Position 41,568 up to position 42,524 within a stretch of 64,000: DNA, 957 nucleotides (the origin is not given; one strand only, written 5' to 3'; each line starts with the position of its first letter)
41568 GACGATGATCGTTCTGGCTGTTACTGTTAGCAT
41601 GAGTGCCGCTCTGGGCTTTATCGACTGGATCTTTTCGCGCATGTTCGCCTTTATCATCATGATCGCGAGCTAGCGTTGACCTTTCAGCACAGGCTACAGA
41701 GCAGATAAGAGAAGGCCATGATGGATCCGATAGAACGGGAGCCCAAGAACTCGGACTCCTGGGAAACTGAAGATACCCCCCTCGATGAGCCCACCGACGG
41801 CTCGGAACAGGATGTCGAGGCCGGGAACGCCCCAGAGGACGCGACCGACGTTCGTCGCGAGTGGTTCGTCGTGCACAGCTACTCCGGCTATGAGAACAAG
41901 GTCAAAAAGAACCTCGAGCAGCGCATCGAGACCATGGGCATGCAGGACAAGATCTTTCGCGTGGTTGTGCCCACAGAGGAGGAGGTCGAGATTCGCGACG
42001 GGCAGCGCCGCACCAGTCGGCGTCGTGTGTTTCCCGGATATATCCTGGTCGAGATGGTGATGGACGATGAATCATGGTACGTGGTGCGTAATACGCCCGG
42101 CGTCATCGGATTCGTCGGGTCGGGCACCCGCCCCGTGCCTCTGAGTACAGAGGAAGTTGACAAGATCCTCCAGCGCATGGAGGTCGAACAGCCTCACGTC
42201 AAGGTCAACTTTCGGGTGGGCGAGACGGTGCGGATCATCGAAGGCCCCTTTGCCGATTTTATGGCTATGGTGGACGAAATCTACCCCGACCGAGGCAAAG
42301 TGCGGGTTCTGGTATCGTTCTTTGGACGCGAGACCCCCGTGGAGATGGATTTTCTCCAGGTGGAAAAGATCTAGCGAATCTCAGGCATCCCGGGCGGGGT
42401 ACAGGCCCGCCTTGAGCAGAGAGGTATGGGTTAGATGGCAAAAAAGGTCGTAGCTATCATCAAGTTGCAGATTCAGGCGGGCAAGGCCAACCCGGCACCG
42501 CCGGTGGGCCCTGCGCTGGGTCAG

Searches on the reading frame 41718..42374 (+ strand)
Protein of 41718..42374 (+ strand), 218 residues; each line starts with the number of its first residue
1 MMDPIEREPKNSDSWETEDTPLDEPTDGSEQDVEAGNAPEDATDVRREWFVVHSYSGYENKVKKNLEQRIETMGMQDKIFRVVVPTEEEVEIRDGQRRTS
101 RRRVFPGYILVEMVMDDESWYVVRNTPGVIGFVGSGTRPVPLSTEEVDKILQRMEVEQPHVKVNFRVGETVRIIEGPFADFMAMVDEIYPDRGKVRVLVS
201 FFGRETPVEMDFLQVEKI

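Call 60: search_solved_structures(query=window:41718-42374:+, max_evalue=1e-20, show_alignments=4)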
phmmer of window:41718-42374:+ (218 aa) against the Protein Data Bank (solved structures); distinct sequences matched with E-value up to 1e-20: 18.
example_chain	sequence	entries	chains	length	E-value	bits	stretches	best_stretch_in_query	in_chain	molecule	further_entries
8ehq_G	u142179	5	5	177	9.5e-68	231.1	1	46-218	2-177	Transcription termination/antitermination protein NusG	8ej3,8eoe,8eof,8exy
5ms0_F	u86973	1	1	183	3.7e-53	183.4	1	46-217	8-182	Transcription termination/antitermination protein NusG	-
6tqn_G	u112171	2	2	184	3.9e-53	183.4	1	46-217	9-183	Transcription termination/antitermination protein NusG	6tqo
2jvv_A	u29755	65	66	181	4.5e-53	183.2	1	46-217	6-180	Transcription antitermination protein nusG | Transcription termination/antitermination protein NusG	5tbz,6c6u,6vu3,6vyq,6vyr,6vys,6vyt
8eos_G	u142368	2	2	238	5.8e-53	182.8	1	44-151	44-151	Transcription termination/antitermination protein NusG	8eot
8e74_Z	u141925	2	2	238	5.8e-53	182.8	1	44-151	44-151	Transcription termination/antitermination protein NusG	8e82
6ztj_CF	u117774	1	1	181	6.9e-53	182.6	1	46-217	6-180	Transcription termination/antitermination protein NusG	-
9w0n_7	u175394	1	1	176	8.4e-53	182.3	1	47-217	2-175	Transcription termination/antitermination protein NusG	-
9gux_Z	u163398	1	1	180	1.2e-52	181.8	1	46-217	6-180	Transcription termination/antitermination protein NusG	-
6gov_G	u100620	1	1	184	1.5e-52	181.4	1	46-217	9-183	Transcription termination/antitermination protein NusG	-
8syi_G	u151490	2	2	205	2.6e-45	157.8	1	38-217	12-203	Transcription termination/antitermination protein NusG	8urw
2lq8_A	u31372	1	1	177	8e-42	146.4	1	46-218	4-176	Transcription antitermination protein nusG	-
2xhc_A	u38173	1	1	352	6.8e-39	136.8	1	91-218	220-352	TRANSCRIPTION ANTITERMINATION PROTEIN NUSG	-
1m1g_A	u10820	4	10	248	1.6e-35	125.8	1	102-218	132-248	Transcription antitermination protein nusG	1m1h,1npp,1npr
2k06_A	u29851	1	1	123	6.1e-34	120.6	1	46-155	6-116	Transcription antitermination protein nusG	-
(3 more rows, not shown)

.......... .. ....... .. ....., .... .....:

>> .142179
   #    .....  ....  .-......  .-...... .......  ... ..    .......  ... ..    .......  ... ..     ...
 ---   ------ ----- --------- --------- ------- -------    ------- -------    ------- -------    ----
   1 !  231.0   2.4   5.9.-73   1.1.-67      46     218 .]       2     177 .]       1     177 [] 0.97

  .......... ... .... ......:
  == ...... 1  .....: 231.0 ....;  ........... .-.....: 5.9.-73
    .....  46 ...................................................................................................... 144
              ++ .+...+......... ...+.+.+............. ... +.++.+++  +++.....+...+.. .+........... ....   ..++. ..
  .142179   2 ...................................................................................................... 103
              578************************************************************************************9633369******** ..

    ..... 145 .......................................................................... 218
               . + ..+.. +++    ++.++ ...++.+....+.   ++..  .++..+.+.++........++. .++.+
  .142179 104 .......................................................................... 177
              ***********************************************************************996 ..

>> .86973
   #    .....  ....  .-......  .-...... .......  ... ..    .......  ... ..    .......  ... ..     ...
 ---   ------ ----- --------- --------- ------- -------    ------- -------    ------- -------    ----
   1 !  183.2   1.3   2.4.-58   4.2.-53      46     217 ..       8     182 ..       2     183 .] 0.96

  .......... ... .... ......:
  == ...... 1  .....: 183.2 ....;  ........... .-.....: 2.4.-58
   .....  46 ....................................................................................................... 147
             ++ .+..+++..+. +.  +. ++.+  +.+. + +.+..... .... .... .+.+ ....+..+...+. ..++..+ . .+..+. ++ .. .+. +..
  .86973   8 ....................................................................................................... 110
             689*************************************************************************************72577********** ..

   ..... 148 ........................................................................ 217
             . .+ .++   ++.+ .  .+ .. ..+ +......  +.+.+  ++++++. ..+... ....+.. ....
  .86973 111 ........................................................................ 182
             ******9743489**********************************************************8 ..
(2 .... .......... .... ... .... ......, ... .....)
